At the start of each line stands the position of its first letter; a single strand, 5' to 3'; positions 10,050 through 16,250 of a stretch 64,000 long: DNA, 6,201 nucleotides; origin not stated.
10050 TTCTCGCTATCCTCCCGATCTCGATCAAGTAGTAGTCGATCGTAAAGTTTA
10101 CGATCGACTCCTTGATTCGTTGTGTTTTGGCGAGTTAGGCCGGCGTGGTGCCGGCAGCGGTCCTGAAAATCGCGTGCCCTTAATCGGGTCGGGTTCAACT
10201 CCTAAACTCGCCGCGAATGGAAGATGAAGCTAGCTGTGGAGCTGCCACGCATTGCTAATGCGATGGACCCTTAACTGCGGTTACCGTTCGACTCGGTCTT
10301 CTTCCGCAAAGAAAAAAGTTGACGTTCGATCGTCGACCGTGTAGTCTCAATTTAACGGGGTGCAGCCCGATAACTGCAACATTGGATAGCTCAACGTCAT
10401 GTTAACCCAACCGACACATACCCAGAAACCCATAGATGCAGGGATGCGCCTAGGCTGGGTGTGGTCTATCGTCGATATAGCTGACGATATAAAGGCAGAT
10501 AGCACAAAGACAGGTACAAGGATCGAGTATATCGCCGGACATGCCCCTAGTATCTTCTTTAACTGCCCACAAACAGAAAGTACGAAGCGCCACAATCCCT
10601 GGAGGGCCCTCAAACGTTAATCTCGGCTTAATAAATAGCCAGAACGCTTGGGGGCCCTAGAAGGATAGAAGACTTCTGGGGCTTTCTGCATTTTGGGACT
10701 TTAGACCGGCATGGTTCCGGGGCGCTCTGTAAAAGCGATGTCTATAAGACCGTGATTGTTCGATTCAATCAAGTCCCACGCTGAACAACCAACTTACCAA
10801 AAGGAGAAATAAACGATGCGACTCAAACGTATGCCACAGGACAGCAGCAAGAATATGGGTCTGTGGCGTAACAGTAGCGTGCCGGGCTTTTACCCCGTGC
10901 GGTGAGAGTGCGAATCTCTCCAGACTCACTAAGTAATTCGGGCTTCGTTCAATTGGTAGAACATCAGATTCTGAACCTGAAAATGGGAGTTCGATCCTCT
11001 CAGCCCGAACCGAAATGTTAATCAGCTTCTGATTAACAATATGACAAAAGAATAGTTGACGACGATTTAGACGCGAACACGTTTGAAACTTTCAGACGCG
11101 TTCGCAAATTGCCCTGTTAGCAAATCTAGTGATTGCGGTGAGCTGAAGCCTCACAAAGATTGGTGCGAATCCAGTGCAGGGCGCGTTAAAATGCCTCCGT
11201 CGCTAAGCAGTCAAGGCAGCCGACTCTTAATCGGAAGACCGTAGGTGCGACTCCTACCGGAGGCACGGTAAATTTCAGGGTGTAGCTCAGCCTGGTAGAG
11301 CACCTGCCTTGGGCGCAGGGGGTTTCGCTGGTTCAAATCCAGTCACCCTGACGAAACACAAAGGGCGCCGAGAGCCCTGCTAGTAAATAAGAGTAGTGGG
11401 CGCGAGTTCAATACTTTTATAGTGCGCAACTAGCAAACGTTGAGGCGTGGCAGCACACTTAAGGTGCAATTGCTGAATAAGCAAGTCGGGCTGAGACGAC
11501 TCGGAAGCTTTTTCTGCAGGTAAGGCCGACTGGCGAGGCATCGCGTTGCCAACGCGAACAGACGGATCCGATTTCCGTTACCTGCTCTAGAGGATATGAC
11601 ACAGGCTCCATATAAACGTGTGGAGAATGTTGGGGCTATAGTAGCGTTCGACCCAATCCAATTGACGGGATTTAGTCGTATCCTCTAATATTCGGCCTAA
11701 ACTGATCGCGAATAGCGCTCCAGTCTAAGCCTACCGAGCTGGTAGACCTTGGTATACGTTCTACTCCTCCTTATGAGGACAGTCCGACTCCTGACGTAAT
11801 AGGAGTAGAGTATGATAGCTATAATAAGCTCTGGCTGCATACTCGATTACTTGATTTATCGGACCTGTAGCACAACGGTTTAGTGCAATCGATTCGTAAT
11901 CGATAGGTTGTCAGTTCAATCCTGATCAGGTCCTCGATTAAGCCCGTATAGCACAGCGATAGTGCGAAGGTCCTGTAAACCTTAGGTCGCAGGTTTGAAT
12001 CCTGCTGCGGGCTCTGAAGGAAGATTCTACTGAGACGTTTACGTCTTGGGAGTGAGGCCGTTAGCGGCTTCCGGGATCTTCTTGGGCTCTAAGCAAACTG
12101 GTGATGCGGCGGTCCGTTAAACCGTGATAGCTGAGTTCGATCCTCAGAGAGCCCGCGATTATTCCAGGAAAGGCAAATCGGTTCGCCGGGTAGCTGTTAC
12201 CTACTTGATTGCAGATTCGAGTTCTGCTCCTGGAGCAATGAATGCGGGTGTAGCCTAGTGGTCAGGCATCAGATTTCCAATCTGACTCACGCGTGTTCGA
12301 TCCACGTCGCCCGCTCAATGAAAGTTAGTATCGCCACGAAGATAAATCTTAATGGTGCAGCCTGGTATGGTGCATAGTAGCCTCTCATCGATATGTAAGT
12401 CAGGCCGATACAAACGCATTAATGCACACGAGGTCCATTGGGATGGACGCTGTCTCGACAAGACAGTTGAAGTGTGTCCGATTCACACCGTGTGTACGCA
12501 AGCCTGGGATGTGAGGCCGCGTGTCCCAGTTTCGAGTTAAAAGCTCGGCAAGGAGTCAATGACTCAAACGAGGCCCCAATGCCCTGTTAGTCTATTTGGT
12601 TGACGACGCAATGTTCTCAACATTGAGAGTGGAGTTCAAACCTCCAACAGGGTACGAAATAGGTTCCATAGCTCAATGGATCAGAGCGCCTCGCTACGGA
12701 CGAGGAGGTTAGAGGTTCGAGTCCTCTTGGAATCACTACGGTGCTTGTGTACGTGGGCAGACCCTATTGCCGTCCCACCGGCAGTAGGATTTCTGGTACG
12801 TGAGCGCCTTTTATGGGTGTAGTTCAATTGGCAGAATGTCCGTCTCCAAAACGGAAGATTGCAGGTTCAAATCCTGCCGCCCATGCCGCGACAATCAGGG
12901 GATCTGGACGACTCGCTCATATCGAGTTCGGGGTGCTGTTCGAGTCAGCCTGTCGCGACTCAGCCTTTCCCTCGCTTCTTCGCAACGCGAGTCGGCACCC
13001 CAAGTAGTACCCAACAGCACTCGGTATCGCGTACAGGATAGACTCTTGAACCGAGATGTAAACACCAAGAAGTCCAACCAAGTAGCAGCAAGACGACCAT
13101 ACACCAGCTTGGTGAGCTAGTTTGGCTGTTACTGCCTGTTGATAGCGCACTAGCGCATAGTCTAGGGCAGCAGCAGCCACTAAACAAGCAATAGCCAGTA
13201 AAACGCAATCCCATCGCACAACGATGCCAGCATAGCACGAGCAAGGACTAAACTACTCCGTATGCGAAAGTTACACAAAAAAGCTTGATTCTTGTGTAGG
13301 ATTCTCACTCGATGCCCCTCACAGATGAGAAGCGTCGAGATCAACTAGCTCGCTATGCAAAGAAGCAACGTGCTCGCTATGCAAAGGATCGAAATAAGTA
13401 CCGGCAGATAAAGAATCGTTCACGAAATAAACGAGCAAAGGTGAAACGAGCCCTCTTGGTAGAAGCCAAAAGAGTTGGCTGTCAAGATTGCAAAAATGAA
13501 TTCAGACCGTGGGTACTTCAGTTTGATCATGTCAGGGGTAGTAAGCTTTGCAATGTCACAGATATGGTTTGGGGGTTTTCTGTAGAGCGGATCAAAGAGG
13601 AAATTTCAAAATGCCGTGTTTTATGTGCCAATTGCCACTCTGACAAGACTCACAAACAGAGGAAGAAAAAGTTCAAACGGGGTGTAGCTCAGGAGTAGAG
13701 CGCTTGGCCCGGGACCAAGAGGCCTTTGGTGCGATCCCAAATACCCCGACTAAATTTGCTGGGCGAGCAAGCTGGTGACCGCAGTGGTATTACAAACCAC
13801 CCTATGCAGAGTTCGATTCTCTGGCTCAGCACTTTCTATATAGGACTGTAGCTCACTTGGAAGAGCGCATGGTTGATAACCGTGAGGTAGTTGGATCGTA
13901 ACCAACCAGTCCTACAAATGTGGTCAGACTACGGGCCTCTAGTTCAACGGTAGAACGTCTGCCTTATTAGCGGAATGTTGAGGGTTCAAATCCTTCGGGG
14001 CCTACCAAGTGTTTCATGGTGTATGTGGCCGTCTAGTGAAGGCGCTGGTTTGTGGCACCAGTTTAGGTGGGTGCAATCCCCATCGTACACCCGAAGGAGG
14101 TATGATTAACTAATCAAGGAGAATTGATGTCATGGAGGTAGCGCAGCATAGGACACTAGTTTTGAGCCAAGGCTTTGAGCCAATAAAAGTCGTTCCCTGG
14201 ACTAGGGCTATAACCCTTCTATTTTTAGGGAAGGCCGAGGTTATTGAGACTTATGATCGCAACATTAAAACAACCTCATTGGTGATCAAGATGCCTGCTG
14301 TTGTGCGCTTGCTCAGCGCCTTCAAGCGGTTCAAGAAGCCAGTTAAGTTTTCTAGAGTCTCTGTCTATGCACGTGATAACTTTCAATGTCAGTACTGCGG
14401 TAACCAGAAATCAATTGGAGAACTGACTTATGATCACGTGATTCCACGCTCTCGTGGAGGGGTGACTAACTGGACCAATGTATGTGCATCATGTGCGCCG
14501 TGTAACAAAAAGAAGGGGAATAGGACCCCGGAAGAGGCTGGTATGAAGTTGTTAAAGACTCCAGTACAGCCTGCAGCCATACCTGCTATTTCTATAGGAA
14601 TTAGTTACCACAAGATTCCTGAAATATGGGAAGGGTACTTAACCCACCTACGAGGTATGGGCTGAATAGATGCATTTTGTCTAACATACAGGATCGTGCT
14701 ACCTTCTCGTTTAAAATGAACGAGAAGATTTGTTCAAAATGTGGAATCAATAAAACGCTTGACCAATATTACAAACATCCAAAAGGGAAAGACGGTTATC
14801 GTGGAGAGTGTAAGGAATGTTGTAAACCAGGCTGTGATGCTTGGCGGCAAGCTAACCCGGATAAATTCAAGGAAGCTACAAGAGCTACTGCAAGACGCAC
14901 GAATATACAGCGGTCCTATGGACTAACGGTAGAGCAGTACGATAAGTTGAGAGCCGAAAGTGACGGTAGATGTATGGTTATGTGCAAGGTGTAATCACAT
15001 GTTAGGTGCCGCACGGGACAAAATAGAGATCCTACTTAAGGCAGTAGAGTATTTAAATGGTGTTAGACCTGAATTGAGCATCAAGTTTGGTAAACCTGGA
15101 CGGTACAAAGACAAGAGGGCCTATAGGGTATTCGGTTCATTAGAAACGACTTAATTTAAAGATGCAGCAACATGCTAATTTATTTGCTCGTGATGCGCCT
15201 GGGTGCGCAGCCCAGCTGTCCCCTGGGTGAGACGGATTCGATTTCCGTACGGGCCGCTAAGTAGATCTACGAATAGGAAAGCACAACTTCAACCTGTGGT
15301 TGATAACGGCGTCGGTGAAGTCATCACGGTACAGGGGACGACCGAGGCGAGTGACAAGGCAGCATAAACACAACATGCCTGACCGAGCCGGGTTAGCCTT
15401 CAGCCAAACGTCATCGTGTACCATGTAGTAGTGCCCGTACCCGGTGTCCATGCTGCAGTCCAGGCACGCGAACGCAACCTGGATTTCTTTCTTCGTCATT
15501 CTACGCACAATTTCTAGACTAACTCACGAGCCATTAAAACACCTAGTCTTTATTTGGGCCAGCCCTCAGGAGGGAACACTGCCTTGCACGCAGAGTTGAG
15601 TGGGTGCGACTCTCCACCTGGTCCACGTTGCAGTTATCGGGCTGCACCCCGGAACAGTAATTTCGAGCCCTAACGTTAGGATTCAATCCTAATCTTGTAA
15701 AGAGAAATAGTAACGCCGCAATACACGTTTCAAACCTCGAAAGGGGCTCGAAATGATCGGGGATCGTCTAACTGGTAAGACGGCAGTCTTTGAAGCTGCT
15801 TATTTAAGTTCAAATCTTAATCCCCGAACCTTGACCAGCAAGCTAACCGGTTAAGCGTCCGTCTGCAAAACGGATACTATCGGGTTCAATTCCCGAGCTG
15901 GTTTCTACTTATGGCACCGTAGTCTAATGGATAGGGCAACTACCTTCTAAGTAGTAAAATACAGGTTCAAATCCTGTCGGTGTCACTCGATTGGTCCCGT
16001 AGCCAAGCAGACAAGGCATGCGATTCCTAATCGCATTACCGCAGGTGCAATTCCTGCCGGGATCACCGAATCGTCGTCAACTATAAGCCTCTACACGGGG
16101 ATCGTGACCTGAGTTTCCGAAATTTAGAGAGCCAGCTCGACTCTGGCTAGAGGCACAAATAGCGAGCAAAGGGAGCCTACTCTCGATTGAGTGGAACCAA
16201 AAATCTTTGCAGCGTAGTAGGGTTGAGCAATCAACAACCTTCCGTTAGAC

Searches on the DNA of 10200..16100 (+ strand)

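Call 7: search_dna_similar(query=window:10200-16100:+, collection=phages, mode=distant, max_rows=30)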
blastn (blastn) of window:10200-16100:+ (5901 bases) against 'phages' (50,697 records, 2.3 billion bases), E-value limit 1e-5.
Records with a match: 90; places in all: 91; records where one place covers at least 80% of the query: 0.
Best place of each record, by identity: 90-95% 5; 80-90% 52; 60-80% 33.
By first word of the organism name: Gordonia 17; Caulobacter 9; Streptomyces 7; Erwinia 6; Mycobacterium 5; Corynebacterium 5; Arthrobacter 4; Microbacterium 4; Synechococcus 4; Aeromonas 4; and 15 more.
By host as written in the record: Gordonia terrae 3612 14; Caulobacter vibrioides CB15 11; - 4; Corynebacterium vitaeruminis NCIB 9291 4; Erwinia amylovora ATCC 29780 3; Streptomyces griseus ATCC 10137 3; Arthrobacter globiformis NRRL B-2979 SEA 2; Synechococcus sp. WH7803 2; and 37 more.
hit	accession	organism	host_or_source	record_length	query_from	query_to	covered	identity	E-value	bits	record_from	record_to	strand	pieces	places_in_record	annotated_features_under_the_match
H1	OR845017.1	Staphylococcus phage SA 1306 Kay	Staphylococcus aureus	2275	1045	1145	2%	75.5%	2e-6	64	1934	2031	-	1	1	record has no annotation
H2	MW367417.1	Pectobacterium phage PcCB7V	Pectobacterium sp. 7V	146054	2017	2117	2%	74.8%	2e-6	63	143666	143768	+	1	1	tRNA-Gly | tRNA-Pro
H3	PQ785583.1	Salmonella phage As2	Salmonella enterica subsp. enterica ...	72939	1072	1156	1%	78.8%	1e-8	71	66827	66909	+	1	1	tRNA-Pro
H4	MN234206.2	Arthrobacter phage Racecar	Arthrobacter globiformis NRRL B-2979 SEA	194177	1074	1153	1%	80.0%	1e-8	71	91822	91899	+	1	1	117: tRNA-Pro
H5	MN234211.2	Arthrobacter phage Mimi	Arthrobacter globiformis NRRL B-2979 SEA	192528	1074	1153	1%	80.0%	1e-8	71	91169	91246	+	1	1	116: tRNA-Pro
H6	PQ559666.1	Arthrobacter phage Talia1610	Arthrobacter globiformis B-2979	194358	1076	1153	1%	82.1%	3e-10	76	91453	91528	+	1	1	116: tRNA-Pro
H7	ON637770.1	Microbacterium phage Big4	Microbacterium foliorum NRRL B-24224 SEA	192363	1076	1156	1%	79.0%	5e-8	68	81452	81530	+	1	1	108: tRNA-Pro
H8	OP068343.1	Microbacterium phage Cece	Microbacterium radiodurans NRRL B-24799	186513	1076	1155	1%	79.0%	5e-7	64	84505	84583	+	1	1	102: tRNA-Pro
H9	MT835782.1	Bacteriophage sp.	human fecal samples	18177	1079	1153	1%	84.0%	2e-11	80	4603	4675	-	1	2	record has no annotation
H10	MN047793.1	Xanthomonas phage Xoo-sp13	Xanthomonas oryzae pv. oryzae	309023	3639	3719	1%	76.5%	7e-6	62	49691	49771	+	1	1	ribbon-helix-helix protein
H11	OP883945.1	Stenotrophomonas phage CM1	Stenotrophomonas maltophilia SRM01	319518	1076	1153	1%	78.2%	2e-6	63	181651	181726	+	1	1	record has no annotation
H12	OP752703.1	Stenotrophomonas phage RAS14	Stenotrophomonas maltophilia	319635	1076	1153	1%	78.2%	2e-6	63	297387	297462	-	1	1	tRNA-Pro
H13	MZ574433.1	Caulobacter phage RB23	Caulobacter vibrioides CB15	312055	2616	2688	1%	82.4%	4e-9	73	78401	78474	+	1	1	tRNA-Trp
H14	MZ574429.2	Caulobacter phage C1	Caulobacter vibrioides CB15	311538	2616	2688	1%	82.4%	4e-9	73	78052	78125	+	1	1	tRNA-Trp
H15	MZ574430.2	Caulobacter phage C2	Caulobacter vibrioides CB15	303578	2616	2688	1%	82.4%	4e-9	73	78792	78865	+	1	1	tRNA-Trp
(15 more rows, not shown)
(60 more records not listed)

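Call 52: search_dna_similar(query=window:15622-15656:-, collection=phages, mode=distant, max_evalue=10, max_rows=30)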
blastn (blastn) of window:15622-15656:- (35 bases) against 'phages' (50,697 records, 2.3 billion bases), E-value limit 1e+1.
Records with a match: 3; places in all: 3; records where one place covers at least 80% of the query: 0.
Best place of each record, by identity: >=99% 3.
By first word of the organism name: Mycobacterium 3.
By host as written in the record: Mycobacterium smegmatis mc2 155 1; - 1; Mycolicobacterium smegmatis mc^2 155 1.
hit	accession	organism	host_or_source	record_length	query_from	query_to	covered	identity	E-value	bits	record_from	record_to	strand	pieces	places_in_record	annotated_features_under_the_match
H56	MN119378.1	Mycobacterium phage Penelope2018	Mycobacterium smegmatis mc2 155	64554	1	17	49%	100.0%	4e+0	32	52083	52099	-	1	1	67: DnaE-like DNA polymerase III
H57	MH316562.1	Mycobacterium phage Erk16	soil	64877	1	17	49%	100.0%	4e+0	32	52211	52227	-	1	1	66: DNA polymerase III alpha subunit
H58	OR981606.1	Mycobacterium phage Benzema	Mycolicobacterium smegmatis mc^2 155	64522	1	17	49%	100.0%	4e+0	32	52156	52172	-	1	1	DnaE-like DNA polymerase III alpha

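Call 53: search_dna_similar(query=window:15622-15656:-, collection=plasmids, mode=distant, max_evalue=10, max_rows=30)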
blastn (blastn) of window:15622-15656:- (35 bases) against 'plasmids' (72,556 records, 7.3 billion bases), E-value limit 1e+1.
Records with a match: 1; places in all: 1; records where one place covers at least 80% of the query: 0.
Best place of each record, by identity: 90-95% 1.
By first word of the organism name: Paraburkholderia 1.
By predicted mobility (MOB-suite, as given by PLSDB): non-mobilizable 1.
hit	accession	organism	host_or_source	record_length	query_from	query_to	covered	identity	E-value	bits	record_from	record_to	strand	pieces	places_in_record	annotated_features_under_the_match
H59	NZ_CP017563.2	Paraburkholderia sprentiae WSM5005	Lebeckia ambigua,root nodule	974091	9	31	66%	91.3%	4e+0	34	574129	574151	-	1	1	GMC family oxidoreductase N-terminal domain-containing protein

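Call 54: search_rna_families(source=window, start=15540, end=15760, threshold=evalue, max_evalue=10, show_alignments=3)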
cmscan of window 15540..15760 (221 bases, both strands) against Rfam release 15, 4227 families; matches with E-value up to 10: 2.
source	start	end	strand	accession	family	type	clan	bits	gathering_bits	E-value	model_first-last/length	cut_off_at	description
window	15559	15656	+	RF00233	Tymo_tRNA-like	Cis-reg;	-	17.8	40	0.1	1-84/84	no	Tymovirus/Pomovirus/Furovirus tRNA-like 3' UTR element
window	15562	15596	-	RF03129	L31-Corynebacteriaceae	Cis-reg; leader;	CL00118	11.4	36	9.2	1-64/64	no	L31-Corynebacteriaceae ribosomal protein leader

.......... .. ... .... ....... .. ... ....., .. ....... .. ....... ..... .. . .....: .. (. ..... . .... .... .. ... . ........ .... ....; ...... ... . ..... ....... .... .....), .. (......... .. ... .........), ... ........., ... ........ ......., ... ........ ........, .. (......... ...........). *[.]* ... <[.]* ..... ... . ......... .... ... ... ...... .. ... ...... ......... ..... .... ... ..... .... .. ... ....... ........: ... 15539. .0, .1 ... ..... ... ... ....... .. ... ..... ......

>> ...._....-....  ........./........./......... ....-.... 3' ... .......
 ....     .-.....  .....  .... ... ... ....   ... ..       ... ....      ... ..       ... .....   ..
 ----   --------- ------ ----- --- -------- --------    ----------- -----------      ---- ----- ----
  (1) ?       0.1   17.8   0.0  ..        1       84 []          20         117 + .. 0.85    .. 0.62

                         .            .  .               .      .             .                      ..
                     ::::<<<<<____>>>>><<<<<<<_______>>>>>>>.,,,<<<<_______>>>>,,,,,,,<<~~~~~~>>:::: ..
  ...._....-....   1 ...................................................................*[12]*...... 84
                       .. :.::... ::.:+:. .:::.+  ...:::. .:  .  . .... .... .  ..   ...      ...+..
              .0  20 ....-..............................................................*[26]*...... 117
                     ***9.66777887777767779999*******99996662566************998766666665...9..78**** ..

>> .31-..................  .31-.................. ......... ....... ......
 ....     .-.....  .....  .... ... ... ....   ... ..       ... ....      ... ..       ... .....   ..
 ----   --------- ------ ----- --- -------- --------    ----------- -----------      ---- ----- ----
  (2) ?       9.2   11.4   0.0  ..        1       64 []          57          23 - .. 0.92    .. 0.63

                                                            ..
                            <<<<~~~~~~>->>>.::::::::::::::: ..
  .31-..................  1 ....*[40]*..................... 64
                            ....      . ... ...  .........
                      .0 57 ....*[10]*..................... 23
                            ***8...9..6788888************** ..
